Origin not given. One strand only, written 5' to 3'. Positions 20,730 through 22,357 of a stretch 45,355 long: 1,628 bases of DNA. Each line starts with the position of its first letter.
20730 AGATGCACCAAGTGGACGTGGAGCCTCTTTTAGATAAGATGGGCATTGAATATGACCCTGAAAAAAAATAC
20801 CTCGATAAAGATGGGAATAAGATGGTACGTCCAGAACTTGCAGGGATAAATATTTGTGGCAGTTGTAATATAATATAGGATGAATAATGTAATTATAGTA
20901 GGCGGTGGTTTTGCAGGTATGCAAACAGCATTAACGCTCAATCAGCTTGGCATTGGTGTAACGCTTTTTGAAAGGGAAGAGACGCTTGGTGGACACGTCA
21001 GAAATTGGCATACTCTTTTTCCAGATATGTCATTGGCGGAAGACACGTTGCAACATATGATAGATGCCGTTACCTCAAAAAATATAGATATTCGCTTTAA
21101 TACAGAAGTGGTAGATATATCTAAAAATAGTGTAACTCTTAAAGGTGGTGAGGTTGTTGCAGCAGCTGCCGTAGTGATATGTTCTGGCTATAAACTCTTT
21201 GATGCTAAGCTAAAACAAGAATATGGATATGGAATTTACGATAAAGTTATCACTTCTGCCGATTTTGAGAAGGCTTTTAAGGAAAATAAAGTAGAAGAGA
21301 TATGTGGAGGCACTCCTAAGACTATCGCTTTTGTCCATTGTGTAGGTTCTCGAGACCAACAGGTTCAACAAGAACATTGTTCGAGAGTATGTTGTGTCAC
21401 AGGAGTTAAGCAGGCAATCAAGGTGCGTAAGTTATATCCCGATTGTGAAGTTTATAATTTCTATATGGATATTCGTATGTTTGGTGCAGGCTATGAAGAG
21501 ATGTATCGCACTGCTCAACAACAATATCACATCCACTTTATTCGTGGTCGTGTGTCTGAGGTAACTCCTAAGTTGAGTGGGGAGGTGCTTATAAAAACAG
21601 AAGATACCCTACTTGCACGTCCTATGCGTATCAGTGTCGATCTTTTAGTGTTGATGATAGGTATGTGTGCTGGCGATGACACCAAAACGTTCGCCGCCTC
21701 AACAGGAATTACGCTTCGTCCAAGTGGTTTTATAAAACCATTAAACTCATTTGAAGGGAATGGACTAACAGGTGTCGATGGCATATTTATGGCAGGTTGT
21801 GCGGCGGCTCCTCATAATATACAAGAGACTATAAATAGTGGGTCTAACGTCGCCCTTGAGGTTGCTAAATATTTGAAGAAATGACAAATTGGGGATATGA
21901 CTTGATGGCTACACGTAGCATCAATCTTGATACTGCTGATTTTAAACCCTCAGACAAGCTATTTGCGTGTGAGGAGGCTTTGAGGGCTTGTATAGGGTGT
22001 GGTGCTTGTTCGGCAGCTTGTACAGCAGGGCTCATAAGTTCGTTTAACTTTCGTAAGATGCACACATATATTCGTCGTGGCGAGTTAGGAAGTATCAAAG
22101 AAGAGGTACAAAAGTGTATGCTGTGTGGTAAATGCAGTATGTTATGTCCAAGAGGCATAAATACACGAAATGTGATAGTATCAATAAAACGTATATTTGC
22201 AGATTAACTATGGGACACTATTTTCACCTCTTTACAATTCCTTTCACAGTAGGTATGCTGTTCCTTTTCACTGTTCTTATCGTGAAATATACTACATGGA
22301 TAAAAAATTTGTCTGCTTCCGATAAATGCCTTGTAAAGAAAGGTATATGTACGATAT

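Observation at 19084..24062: Five-gene Hdr-like / DsrMK-like membrane redox operon with no recognisable substrate-carrier or partner genes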

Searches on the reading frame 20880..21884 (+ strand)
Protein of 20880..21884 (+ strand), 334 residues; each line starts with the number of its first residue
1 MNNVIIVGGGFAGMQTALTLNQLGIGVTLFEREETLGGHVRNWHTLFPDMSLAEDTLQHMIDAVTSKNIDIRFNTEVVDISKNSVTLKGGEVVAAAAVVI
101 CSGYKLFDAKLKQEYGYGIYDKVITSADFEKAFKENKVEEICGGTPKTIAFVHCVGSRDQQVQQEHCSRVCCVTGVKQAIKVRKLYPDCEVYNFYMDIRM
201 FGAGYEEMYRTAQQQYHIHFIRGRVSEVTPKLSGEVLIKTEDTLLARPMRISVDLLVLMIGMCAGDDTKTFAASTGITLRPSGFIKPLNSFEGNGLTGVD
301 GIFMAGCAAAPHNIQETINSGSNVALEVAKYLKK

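Call 4: search_protein_families(library=pfam, proteins=[window:20880-21884:+], max_evalue=0.01)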
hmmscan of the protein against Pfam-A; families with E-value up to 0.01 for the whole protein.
window:20880-21884:+ (334 aa): 15 families
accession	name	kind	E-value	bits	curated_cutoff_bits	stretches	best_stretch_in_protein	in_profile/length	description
PF07992.20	Pyr_redox_2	-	1.1e-17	64.9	26.1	1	3-315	2-285/291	Pyridine nucleotide-disulphide oxidoreductase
PF01266.30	DAO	-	2.6e-11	44.1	27.9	2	4-38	2-36/353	FAD dependent oxidoreductase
PF01593.30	Amino_oxidase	-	6.5e-09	36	19.8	0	11-44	1-34/443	Flavin containing amine oxidoreductase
PF03486.20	HI0933_like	-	1.1e-08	35.2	50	1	3-38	2-37/244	HI0933-like protein Rossmann domain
PF00070.33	Pyr_redox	-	1.5e-08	35.5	22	1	3-37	1-35/82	Pyridine nucleotide-disulphide oxidoreductase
PF13450.12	NAD_binding_8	-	6.9e-08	33.1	21.9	1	6-48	1-41/68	NAD(P)-binding Rossmann-like domain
PF13738.12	Pyr_redox_3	-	7.7e-08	32.4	30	1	2-106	165-269/305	Pyridine nucleotide-disulphide oxidoreductase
PF13454.12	NAD_binding_9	-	2.9e-06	27.8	21.8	0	5-40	1-40/155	FAD-NAD(P)-binding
PF12831.13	FAD_oxidored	-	5.9e-06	26.3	27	1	4-39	2-37/416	FAD dependent oxidoreductase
PF00890.30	FAD_binding_2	-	7.6e-06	25.8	20.4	1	4-40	2-38/414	FAD binding domain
PF01134.28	GIDA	-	1.1e-05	25.2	22.1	1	3-34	1-33/391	Glucose inhibited division protein A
PF05834.18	Lycopene_cycl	-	4.7e-05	23.1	23.4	1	4-60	2-57/380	Lycopene cyclase protein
PF01494.25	FAD_binding_3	-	8.4e-05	22.4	22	1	3-39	3-39/349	FAD binding domain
PF01946.23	Thi4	-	0.00073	19.3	26.2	1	3-104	19-119/235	Thi4 family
PF01262.27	AlaDh_PNT_C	-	0.004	17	23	1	3-38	30-65/214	Alanine dehydrogenase/PNT, C-terminal domain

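Call 5: search_protein_families(library=ncbifam, proteins=[window:20880-21884:+], max_evalue=0.01)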
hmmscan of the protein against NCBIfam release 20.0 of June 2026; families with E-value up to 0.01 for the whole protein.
window:20880-21884:+ (334 aa): 96 families (the best 25 are shown)
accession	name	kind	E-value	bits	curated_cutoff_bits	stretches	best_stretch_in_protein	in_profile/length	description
NF040770.1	hetero_SS_HdrA2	exception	4.1e-72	243.4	1100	2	93-333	316-561/777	CoB-CoM heterodisulfide reductase HdrA2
NF041778.1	hetero_SS_HdrA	equivalog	8.9e-51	172.6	1400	2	93-322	326-560/771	ferredoxin:CoB-CoM heterodisulfide reductase subunit HdrA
NF041891.1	hdrA_Methbact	equivalog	1.2e-50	172.5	1300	2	94-333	314-557/762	ferredoxin:CoB-CoM heterodisulfide reductase subunit HdrA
NF009410.0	PRK12771.1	subfamily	1.1e-14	53.9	516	1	3-84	140-219/566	NAD(P)-binding protein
TIGR01317.1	GOGAT_sm_gam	subfamily_domain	6.4e-12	45.1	447.7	1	3-94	145-234/485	glutamate synthase small subunit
TIGR04018.1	Bthiol_YpdA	hypoth_equivalog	2.7e-10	39.6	339.9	1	2-140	153-281/316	YpdA family putative bacillithiol disulfide reductase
TIGR03364.1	HpnW_proposed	hypoth_equivalog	5.7e-10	38.8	285.1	2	3-48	2-48/365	TIGR03364 family FAD-dependent oxidoreductase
TIGR03315.1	Se_ygfK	equivalog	6.5e-10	37.1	835.3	1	3-143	539-666/1012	putative selenate reductase subunit YgfK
NF041087.1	bile_acid_BaiCD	equivalog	3.6e-09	35.3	825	1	2-78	381-456/642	bile acid Fe-S flavoenzyme BaiCD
TIGR03997.1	mycofact_OYE_2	equivalog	6.1e-09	34.8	793.15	1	3-77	381-454/645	mycofactocin system FadH/OYE family oxidoreductase 2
TIGR03467.1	HpnE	equivalog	1.4e-08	34.5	283.05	1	4-44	1-41/430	hydroxysqualene dehydroxylase HpnE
TIGR03197.1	MnmC_Cterm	equivalog_domain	2.3e-08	33.5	174.2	1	4-37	2-35/400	FAD-dependent 5-carboxymethylaminomethyl-2-thiouridine(34) oxidoreductase MnmC1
TIGR03385.1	CoA_CoA_reduc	equivalog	3.4e-08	32.7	578.8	1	2-105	150-244/439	CoA-disulfide reductase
NF045599.1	bili_reduct_long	exception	8.1e-08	31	750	1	2-79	382-458/641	bilirubin reductase, long form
NF045637.1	carotdesatCrtDProt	equivalog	1.1e-07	30.8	580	1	4-43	1-40/485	1-hydroxycarotenoid 3,4-desaturase CrtD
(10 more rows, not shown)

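Call 11: search_solved_structures(query=window:20880-21884:+, max_evalue=0.00001, show_alignments=2)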
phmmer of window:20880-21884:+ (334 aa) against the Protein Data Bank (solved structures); distinct sequences matched with E-value up to 0.00001: 8.
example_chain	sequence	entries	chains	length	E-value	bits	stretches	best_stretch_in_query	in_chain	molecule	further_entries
6tjr_A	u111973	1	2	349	9.3e-56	192.4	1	2-326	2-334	Fumarate reductase/succinate dehydrogenase flavoprotein domain protein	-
9sfi_A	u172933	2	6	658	9.7e-56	192.3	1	95-329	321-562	CoB--CoM heterodisulfide reductase iron-sulfur subunit A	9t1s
5odc_A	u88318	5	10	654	3.7e-54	187.1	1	94-329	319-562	Heterodisulfide reductase, subunit A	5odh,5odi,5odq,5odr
8rvv_A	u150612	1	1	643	6.9e-52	179.7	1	95-328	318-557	H(2):CoB-CoM heterodisulfide,ferredoxin reductase subunit A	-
8rvu_a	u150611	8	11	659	7.5e-52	179.5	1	95-328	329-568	H(2):CoB-CoM heterodisulfide,ferredoxin reductase subunit A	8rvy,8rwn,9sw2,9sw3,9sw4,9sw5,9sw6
7bkb_A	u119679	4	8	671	4.7e-45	157.2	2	94-324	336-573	CoB--CoM heterodisulfide reductase iron-sulfur subunit A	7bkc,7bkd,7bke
7mfm_I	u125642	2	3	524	4e-10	42.4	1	3-103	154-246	Glutamate synthase (NADPH) small chain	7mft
9li3_A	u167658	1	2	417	1e-08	37.8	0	4-106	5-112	Ferredoxin--NAD(+) reductase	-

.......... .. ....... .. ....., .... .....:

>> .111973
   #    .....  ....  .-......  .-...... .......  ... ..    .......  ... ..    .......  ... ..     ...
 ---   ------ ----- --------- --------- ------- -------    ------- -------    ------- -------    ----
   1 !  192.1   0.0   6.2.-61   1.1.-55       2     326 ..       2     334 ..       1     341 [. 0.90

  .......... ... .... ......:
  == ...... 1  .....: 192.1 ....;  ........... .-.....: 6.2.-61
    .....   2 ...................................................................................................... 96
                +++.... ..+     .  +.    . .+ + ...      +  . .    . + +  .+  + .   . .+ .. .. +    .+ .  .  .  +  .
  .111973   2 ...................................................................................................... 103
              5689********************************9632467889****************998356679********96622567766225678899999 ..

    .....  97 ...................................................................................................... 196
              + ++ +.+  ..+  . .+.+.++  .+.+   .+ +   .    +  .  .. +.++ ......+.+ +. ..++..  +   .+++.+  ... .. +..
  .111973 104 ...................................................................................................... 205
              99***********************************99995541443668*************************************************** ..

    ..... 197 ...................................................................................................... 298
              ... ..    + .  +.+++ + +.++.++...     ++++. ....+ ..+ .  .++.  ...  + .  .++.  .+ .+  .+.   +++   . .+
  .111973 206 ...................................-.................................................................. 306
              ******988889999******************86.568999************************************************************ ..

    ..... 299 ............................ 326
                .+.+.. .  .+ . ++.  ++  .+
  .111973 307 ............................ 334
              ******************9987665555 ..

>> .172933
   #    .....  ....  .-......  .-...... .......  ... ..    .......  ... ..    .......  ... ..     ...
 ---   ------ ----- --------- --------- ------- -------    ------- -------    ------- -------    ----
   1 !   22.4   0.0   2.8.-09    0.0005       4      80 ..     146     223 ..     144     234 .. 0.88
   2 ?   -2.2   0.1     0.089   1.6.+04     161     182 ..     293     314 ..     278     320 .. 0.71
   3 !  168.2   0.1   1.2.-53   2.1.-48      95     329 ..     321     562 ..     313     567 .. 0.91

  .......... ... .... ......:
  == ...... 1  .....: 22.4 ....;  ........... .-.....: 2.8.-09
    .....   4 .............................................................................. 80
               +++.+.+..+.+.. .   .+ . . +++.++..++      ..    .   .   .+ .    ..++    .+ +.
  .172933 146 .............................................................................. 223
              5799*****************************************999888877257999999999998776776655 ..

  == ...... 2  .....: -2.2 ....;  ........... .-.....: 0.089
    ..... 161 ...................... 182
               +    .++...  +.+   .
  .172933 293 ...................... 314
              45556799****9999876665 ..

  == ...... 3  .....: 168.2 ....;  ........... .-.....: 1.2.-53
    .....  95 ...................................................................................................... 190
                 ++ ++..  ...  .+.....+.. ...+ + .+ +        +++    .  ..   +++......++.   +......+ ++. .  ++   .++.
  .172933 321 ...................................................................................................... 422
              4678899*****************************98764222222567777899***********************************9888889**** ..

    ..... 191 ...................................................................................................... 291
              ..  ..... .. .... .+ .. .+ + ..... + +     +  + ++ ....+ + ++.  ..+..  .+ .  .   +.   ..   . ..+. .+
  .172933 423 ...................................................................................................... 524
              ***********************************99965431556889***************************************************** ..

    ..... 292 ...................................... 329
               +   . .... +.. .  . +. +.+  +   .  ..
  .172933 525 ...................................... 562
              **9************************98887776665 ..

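Call 24: find_related_loci(query=A1, collection=genome_contigs, flank=10000)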
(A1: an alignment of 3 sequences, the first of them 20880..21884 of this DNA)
Query A1 (334 aa) in genome_contigs; peptide patterns used: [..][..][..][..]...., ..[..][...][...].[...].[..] (x = any residue, [..] = any of these).
600 stretches matched a pattern (row limit reached: there are more); 532 encode a relative of the query (tblastn E <= 1e-3); the best 80 are kept; 80 distinct loci.
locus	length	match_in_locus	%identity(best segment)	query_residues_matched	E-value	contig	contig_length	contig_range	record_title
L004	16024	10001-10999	52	2-334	3e-124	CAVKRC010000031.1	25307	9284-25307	bacterium isolate H07687-L1_cleanbin_000012 genome assembly, contig: Spades_H07687-L1_contig_1402, whole genome shotgun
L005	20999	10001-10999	54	1-333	5e-124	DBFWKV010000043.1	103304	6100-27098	MAG TPA_asm: Alistipes sp. isolate MAG7864 contig43, whole genome shotgun sequence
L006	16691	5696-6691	55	1-332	7e-124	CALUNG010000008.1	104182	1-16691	MAG: uncultured Alistipes sp. isolate BRZ_AN__bin103 genome assembly, contig: BRZ_AN__NODE_284_length_104182_cov_5.86965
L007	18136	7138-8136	53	2-334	2e-121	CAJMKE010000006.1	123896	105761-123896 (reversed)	MAG TPA_asm: uncultured Alistipes sp. isolate SRR5580395-bin.36 genome assembly, contig: NODE_167_length_123896_cov_7.70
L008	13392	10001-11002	52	1-334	2e-120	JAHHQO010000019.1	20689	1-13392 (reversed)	MAG: Alistipes sp. isolate MAG006 MAG006_19, whole genome shotgun sequence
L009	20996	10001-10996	52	2-333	1e-120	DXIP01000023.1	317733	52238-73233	MAG TPA_asm: Candidatus Alistipes excrementigallinarum isolate CHK106-249 CHK106__C432216_L317733_SAMEA104467357, whole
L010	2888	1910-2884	54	1-325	1e-124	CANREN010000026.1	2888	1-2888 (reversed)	MAG: uncultured Alistipes sp. isolate Lapin-024__bin58 genome assembly, contig: Lapin-024__NODE_41259_length_2888_cov_8.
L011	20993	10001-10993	52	4-334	1e-119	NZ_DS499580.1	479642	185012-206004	Alistipes putredinis DSM 17216 Scfld_02_10, whole genome shotgun sequence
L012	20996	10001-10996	54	1-332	1e-119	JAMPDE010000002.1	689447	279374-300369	MAG: Alistipes senegalensis isolate NALB_7821b_10 Scaffold_#2__SCF_002__687414_bp, whole genome shotgun sequence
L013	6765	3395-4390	51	2-333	4e-119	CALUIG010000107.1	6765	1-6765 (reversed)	MAG: uncultured Alistipes sp. isolate BRZ_DL__bin127 genome assembly, contig: BRZ_DL__NODE_15590_length_6765_cov_13.8818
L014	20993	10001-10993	52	2-332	2e-118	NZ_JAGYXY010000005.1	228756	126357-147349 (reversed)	Alistipes montrealensis strain kh20 scaffold5_length_228756, whole genome shotgun sequence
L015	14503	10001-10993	52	2-332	2e-118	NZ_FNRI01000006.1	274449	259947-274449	Alistipes timonensis JC136 strain DSM 25383, whole genome shotgun sequence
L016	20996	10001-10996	52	1-332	5e-118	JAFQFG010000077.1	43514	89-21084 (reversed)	MAG: Alistipes sp. isolate RGIG1766 Goat_Cecum-4__c341496, whole genome shotgun sequence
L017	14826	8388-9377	53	3-332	5e-118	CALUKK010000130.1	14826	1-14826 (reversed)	MAG: uncultured Alistipes sp. isolate E16__bin38 genome assembly, contig: E16__k127_3714979, whole genome shotgun sequen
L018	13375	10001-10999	52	1-333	5e-118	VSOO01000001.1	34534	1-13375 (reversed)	MAG: Alistipes sp. isolate S9739_S5_spades_bin.11 S9739_S5_bin.11_contig_1, whole genome shotgun sequence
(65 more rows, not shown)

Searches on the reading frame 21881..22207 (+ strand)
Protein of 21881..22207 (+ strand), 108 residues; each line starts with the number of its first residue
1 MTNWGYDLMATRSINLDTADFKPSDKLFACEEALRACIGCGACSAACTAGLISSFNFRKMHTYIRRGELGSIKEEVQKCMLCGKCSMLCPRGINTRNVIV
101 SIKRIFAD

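Call 4: search_protein_families(library=pfam, proteins=[window:21881-22207:+], max_evalue=0.01)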
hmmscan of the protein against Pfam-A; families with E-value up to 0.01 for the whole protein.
window:21881-22207:+ (108 aa): 14 families
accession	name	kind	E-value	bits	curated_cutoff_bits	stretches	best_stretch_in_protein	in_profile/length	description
PF13183.11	Fer4_8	-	1.3e-09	38.9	27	1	34-93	2-68/68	4Fe-4S dicluster domain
PF13187.11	Fer4_9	-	2.3e-09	37.6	27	1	36-92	1-50/52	4Fe-4S dicluster domain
PF12838.12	Fer4_7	-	3.7e-09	37.3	27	1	37-93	2-52/52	4Fe-4S dicluster domain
PF13534.11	Fer4_17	-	4.3e-08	34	22.2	1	36-94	1-61/61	4Fe-4S dicluster domain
PF00037.32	Fer4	-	7.6e-07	29.1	21.1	2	78-92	7-21/24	4Fe-4S binding domain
PF25160.1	LdpA_Fe-S-bd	-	2.6e-06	27.5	27.6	1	33-56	24-47/49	LdpA Fe-S cluster-binding domain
PF13237.11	Fer4_10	-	3.4e-06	27.3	25.5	1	34-90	6-53/53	4Fe-4S dicluster domain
PF12797.12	Fer4_2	-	2.5e-05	24.4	24.5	1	76-90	7-21/22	4Fe-4S binding domain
PF17179.9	Fer4_22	-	8e-05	23.9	27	0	33-50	77-94/95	4Fe-4S dicluster domain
PF12837.12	Fer4_6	-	0.00015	22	25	0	36-52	8-24/24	4Fe-4S binding domain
PF13484.11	Fer4_16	-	0.00039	21.6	30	1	37-91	2-65/66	4Fe-4S double cluster binding domain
PF14697.11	Fer4_21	-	0.00055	20.5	35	0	36-90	7-52/59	4Fe-4S dicluster domain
PF12800.12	Fer4_4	-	0.0017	19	24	0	36-50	3-17/17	4Fe-4S binding domain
PF12798.12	Fer4_3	-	0.005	18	27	0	79-93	1-15/15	4Fe-4S binding domain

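Call 5: search_protein_families(library=ncbifam, proteins=[window:21881-22207:+], max_evalue=0.01)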
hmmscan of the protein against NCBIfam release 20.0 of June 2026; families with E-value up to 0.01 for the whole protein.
window:21881-22207:+ (108 aa): 49 families (the best 25 are shown)
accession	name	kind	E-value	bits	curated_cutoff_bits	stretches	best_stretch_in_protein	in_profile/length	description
TIGR03290.1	CoB_CoM_SS_C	equivalog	4.2e-09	36.5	160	1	35-105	2-74/144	CoB--CoM heterodisulfide reductase subunit C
NF041779.1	hetero_SS_HdrC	equivalog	1.6e-08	34.3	350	1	34-103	30-100/198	ferredoxin:CoB-CoM heterodisulfide reductase subunit HdrC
NF041890.1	hdrC_Methbact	equivalog_domain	4.4e-08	32.9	270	1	28-98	22-93/192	ferredoxin:CoB-CoM heterodisulfide reductase subunit HdrC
TIGR00314.1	cdhA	equivalog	6.7e-08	30.8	781.3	1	22-101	386-461/784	CO dehydrogenase/acetyl-CoA synthase complex subunit alpha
TIGR01971.1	NuoI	subfamily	4.7e-07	29.4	113.05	1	32-91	39-95/121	NADH-quinone oxidoreductase, chain I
TIGR01945.1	rnfC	subfamily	4.8e-07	28.7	245.95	1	31-97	359-422/435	RnfABCDGE type electron transport complex subunit C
NF003454.1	PRK05035.1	equivalog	5.3e-07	28.5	345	1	23-93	355-422/556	electron transport complex subunit RsxC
NF009053.0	PRK12387.1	subfamily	6.9e-06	25.9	204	1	32-92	35-88/180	formate hydrogenlyase complex iron-sulfur subunit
TIGR02512.1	FeFe_hydrog_A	subfamily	7.9e-06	25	405.95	1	35-103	7-77/375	[FeFe] hydrogenase, group A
NF042909.1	FMH_DH_FwdF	exception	1e-05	24.9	375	1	36-91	16-69/336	tungsten-dependent formylmethanofuran dehydrogenase subunit FwdF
TIGR00384.1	dhsB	subfamily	1.4e-05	24.7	88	1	30-103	135-222/222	succinate dehydrogenase and fumarate reductase iron-sulfur protein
NF038018.1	qmoC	equivalog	1.6e-05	24.5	300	1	31-105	14-90/360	quinone-interacting membrane-bound oxidoreductase complex subunit QmoC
NF058577.1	FdxA_fam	equivalog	1.9e-05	24.8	65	1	36-54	8-26/52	4Fe-4S ferredoxin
NF041837.1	rnfC_Methano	equivalog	2.3e-05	23.5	650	1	35-99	358-419/438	Rnf electron transport complex subunit RnfC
TIGR02936.1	fdxN_nitrog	equivalog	2.7e-05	24.2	80.55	1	32-49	67-84/91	ferredoxin III, nif-specific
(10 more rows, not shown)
